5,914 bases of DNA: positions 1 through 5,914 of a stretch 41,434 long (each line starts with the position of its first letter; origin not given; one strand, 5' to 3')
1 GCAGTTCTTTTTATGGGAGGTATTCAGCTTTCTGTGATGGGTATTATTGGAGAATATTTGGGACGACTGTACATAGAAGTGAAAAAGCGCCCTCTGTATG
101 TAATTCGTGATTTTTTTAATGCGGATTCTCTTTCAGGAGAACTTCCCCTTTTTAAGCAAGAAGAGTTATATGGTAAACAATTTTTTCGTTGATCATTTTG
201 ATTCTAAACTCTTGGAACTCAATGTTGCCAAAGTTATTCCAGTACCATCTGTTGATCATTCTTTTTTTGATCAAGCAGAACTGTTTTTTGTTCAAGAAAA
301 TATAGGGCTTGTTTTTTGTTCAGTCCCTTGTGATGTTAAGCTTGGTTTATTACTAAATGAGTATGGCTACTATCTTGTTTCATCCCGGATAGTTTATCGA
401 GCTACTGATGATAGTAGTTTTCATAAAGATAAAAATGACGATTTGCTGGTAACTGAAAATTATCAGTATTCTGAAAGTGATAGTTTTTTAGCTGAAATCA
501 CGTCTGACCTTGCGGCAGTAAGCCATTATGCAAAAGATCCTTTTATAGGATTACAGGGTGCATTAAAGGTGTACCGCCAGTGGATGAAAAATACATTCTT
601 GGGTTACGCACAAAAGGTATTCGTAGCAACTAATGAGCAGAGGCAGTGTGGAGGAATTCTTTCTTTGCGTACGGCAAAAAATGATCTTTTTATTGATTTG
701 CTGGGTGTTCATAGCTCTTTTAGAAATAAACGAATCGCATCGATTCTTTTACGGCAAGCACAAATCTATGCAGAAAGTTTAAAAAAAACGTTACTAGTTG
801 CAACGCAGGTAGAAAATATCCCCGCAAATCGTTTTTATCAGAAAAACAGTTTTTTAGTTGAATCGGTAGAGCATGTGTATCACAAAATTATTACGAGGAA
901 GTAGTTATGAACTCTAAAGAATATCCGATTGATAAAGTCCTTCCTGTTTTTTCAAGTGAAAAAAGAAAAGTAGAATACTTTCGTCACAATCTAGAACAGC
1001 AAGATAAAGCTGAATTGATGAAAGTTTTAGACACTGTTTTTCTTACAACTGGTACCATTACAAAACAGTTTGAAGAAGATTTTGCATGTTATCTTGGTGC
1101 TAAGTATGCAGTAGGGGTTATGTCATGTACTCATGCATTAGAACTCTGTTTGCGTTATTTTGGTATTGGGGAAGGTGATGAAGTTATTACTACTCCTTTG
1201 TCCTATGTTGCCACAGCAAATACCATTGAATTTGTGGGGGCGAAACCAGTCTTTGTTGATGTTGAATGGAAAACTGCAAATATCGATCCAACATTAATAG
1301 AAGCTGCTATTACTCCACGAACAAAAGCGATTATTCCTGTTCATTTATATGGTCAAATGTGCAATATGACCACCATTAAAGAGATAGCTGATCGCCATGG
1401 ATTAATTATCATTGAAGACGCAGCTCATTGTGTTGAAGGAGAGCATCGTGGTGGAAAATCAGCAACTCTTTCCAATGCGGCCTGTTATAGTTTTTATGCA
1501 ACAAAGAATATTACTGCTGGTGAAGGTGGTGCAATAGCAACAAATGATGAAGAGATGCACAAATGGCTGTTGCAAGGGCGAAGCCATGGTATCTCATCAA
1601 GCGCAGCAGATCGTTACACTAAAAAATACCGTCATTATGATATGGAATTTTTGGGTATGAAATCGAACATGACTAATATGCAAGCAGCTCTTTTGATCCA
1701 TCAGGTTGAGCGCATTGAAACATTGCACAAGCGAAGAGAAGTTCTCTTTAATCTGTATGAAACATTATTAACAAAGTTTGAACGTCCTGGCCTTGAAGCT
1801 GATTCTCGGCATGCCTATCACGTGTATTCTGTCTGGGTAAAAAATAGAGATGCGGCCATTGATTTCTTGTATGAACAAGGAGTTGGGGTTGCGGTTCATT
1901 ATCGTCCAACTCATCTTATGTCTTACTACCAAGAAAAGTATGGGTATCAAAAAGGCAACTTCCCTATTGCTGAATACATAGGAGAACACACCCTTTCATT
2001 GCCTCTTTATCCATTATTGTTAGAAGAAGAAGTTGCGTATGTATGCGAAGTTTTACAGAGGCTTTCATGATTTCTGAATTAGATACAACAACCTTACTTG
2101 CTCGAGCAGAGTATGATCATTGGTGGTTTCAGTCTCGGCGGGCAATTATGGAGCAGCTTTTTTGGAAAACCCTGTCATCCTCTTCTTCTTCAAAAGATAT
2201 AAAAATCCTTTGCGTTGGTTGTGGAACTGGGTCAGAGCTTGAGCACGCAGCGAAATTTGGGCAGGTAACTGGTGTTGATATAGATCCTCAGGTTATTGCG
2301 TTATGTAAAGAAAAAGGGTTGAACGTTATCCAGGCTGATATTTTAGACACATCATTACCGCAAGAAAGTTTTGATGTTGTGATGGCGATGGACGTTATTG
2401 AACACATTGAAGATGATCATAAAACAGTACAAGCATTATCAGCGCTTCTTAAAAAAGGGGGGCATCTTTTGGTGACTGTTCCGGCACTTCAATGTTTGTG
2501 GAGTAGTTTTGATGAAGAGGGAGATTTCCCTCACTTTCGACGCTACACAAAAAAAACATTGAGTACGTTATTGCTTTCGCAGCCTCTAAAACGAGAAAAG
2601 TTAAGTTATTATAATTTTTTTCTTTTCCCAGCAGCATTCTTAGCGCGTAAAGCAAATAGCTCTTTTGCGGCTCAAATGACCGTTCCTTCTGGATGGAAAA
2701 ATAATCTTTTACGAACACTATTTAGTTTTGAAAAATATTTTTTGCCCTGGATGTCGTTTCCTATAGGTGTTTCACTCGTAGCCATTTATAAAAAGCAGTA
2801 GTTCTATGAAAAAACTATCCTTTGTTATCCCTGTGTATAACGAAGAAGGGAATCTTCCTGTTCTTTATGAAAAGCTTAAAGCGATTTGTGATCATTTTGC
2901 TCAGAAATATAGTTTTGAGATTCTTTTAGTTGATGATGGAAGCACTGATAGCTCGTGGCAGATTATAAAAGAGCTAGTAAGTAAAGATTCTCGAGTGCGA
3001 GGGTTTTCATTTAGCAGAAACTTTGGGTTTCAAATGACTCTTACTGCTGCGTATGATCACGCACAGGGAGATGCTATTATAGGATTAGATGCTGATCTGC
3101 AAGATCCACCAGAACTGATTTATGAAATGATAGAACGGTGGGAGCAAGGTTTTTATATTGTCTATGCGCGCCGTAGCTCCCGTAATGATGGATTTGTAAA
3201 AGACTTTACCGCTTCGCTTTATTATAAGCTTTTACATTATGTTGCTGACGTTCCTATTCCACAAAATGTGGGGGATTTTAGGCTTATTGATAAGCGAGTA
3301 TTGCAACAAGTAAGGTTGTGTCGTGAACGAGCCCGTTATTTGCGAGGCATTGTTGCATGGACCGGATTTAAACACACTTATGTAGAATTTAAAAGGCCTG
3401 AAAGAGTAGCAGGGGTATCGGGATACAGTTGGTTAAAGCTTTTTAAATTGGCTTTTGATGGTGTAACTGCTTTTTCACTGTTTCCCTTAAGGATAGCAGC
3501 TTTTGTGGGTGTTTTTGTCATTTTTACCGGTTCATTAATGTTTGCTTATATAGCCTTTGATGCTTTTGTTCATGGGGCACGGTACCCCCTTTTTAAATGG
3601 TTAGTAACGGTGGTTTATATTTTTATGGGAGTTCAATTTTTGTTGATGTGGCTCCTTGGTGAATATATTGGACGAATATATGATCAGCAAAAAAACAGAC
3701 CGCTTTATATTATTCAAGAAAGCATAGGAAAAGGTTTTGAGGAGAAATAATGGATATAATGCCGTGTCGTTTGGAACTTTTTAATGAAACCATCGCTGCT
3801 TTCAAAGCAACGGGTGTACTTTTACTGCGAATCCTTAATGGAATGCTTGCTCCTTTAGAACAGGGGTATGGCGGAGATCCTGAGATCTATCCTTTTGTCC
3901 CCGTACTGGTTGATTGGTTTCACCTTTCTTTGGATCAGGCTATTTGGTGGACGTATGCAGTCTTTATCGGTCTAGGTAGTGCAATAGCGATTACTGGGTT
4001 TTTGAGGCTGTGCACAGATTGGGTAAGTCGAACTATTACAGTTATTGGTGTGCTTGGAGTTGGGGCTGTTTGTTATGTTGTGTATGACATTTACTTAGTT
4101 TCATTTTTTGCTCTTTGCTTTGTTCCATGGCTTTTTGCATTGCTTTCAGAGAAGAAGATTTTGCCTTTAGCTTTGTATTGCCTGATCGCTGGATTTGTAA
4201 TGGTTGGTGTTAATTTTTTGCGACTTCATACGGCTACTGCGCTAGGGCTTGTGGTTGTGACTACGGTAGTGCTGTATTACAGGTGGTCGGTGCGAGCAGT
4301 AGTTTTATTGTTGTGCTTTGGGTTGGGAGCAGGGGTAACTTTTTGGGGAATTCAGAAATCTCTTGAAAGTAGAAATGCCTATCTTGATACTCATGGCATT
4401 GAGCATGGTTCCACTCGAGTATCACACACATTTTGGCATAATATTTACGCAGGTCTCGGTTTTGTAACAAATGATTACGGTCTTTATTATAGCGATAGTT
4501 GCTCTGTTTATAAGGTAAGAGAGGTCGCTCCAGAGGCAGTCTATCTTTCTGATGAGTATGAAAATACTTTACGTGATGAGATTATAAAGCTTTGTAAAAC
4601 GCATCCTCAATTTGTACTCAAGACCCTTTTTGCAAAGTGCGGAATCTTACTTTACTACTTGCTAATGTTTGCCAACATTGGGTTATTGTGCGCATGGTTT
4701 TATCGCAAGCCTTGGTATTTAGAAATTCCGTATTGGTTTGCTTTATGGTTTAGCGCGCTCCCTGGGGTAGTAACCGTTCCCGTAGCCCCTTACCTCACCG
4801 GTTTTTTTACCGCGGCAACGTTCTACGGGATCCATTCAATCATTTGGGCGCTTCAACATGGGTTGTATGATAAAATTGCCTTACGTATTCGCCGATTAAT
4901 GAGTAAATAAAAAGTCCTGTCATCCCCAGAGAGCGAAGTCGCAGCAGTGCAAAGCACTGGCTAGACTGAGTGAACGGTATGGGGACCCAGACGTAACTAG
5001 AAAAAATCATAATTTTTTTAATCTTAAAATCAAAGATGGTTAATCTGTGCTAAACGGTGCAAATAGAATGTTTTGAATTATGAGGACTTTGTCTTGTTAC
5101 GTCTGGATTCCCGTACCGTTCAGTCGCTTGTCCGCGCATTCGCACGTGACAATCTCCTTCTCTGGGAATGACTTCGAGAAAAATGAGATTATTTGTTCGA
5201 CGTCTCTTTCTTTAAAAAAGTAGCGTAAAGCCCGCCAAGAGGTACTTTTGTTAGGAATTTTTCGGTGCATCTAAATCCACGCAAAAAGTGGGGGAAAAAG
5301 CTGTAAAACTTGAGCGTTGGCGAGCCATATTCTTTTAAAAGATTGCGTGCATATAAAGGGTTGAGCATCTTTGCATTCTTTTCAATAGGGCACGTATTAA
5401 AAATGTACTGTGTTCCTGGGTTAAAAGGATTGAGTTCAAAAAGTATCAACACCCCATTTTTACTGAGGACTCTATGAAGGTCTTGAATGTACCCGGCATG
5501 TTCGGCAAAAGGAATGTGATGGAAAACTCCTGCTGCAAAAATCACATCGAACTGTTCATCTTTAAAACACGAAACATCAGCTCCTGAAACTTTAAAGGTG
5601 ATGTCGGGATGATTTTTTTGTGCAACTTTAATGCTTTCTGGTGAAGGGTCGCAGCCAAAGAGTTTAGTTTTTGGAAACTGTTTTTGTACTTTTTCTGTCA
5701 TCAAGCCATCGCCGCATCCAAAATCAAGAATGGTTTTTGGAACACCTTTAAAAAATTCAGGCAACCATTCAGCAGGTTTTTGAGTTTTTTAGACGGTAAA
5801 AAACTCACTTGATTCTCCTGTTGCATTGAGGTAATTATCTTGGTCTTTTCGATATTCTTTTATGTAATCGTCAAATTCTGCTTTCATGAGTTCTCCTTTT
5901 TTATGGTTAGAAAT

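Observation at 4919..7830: Family of GC-rich, nested-palindromic MITE-like repeats colonising intergenic DNA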

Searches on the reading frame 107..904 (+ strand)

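Call 36: search_protein_families(library=pfam, proteins=[window:107-904:+], max_evalue=0.00001)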
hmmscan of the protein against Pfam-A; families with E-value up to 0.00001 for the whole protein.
window:107-904:+ (265 aa): 2 families
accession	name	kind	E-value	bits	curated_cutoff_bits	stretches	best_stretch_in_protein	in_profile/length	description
PF00583.31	Acetyltransf_1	-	3.2e-09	37.5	20.7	1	159-248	27-115/116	Acetyltransferase (GNAT) family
PF13508.13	Acetyltransf_7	-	7.8e-09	36.2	27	1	170-249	4-82/84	Acetyltransferase (GNAT) domain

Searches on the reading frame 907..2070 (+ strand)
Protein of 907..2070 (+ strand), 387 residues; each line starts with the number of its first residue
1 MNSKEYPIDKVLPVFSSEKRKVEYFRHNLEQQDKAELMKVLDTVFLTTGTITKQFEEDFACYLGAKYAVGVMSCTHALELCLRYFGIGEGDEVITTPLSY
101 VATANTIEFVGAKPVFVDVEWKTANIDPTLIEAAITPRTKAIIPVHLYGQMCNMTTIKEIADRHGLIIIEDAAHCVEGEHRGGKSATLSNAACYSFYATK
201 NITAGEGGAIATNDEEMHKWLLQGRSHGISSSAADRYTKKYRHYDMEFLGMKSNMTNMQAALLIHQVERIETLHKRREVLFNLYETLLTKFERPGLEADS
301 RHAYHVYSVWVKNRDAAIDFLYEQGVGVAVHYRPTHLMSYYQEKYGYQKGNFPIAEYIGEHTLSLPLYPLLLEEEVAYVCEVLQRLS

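Call 36: search_protein_families(library=pfam, proteins=[window:907-2070:+], max_evalue=0.00001)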
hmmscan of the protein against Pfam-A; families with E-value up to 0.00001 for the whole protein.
window:907-2070:+ (387 aa): 2 families
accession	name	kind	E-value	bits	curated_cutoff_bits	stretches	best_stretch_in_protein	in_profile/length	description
PF01041.23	DegT_DnrJ_EryC1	-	1.5e-116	390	19.8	1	30-383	4-359/360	DegT/DnrJ/EryC1/StrS aminotransferase family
PF00155.27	Aminotran_1_2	-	1.1e-08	35.2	19.7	1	50-324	42-325/361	Aminotransferase class I and II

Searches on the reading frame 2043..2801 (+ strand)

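Call 36: search_protein_families(library=pfam, proteins=[window:2043-2801:+], max_evalue=0.00001)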
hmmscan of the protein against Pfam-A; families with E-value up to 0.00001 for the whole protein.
window:2043-2801:+ (252 aa): 6 families
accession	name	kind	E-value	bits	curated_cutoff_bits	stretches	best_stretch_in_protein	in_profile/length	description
PF08241.18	Methyltransf_11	-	4.3e-21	75.8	21.2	1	56-144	1-95/95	Methyltransferase domain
PF13649.12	Methyltransf_25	-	2.2e-17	64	27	1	55-140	1-97/97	Methyltransferase domain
PF13489.12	Methyltransf_23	-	2e-16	60.6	27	1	49-157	20-124/164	Methyltransferase domain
PF13847.12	Methyltransf_31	-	1.5e-15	57.6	27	1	50-148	2-113/145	Methyltransferase domain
PF08242.18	Methyltransf_12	-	3.8e-15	56.8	30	1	58-142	3-98/98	Methyltransferase domain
PF07021.18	MetW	-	3.1e-08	33.9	21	1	54-149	16-112/193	Methionine biosynthesis protein MetW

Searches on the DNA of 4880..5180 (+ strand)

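Call 49: search_dna_similar(query=window:4880-5180:+, collection=phages, mode=distant, max_evalue=0.01)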
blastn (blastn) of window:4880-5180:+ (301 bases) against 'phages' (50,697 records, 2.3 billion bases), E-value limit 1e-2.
No match.

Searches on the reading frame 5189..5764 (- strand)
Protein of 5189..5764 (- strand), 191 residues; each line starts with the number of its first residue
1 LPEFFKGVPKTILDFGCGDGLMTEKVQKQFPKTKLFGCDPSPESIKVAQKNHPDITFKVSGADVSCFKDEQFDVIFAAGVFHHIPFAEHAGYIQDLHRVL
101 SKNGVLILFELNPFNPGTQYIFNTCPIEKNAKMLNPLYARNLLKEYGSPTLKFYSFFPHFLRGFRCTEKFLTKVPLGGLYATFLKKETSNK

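Call 15: search_protein_families(library=ncbifam, proteins=[window:5189-5764:-], max_evalue=0.00001)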
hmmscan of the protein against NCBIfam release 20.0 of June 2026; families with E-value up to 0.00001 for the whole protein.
window:5189-5764:- (191 aa): 20 families
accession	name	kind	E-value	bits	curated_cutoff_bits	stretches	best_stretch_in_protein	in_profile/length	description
NF002463.0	PRK01683.1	equivalog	2.3e-14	53.6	297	1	9-107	32-127/258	trans-aconitate 2-methyltransferase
TIGR02072.1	BioC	equivalog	3e-14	53.4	184.95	1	8-108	34-132/244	malonyl-ACP O-methyltransferase BioC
NF045667.1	MTase_DVU1556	equivalog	1.9e-11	43.8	155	1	10-115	24-126/213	DVU_1556 family methyltransferase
NF008300.0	PRK11088.1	equivalog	2.8e-10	40.1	303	1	9-107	86-178/272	23S rRNA (guanine(745)-N(1))-methyltransferase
NF001244.0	PRK00216.1-5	equivalog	4e-10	39.4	216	1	8-114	48-159/236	bifunctional demethylmenaquinone methyltransferase/2-methoxy-6-polyprenyl-1,4-benzoquinol methylase UbiE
TIGR01934.1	MenG_MenH_UbiE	subfamily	8.6e-10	38.3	158.35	1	9-113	40-146/223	ubiquinone/menaquinone biosynthesis methyltransferase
TIGR01983.1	UbiG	equivalog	7.4e-09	35.2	102.95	1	10-112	51-155/228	bifunctional 2-polyprenyl-6-hydroxyphenol methylase/3-demethylubiquinol 3-O-methyltransferase UbiG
NF008686.0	PRK11705.1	equivalog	8e-09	35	400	1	11-109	170-266/383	cyclopropane fatty acyl phospholipid synthase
NF010703.0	PRK14103.1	equivalog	1.5e-08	34.4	320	1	9-105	30-121/256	trans-aconitate 2-methyltransferase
NF041537.1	ArsM_AhpD_UU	exception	3.9e-08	32.5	510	1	10-108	78-180/345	arsenite methyltransferase/AhpD domain selenoprotein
NF041536.1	ArsM_DUF2284_UU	exception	4e-08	32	575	1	10-108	78-180/459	arsenite methyltransferase/DUF2284 domain selenoprotein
NF004851.0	PRK06202.1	equivalog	4.9e-08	32.7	243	1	8-103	60-160/237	hypothetical protein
NF043040.1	corrin_prot_MT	hypoth_equivalog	5.2e-08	32.6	180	1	10-109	43-148/216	corrinoid protein-associated methyltransferase CpaM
NF047649.1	MTase_UXPK_star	exception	6.2e-08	32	460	1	10-109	79-182/283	methyltransferase/UXPK-star double selenoprotein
TIGR03534.1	RF_mod_PrmC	equivalog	2.9e-07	30.2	199.1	1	9-76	89-161/253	peptide chain release factor N(5)-glutamine methyltransferase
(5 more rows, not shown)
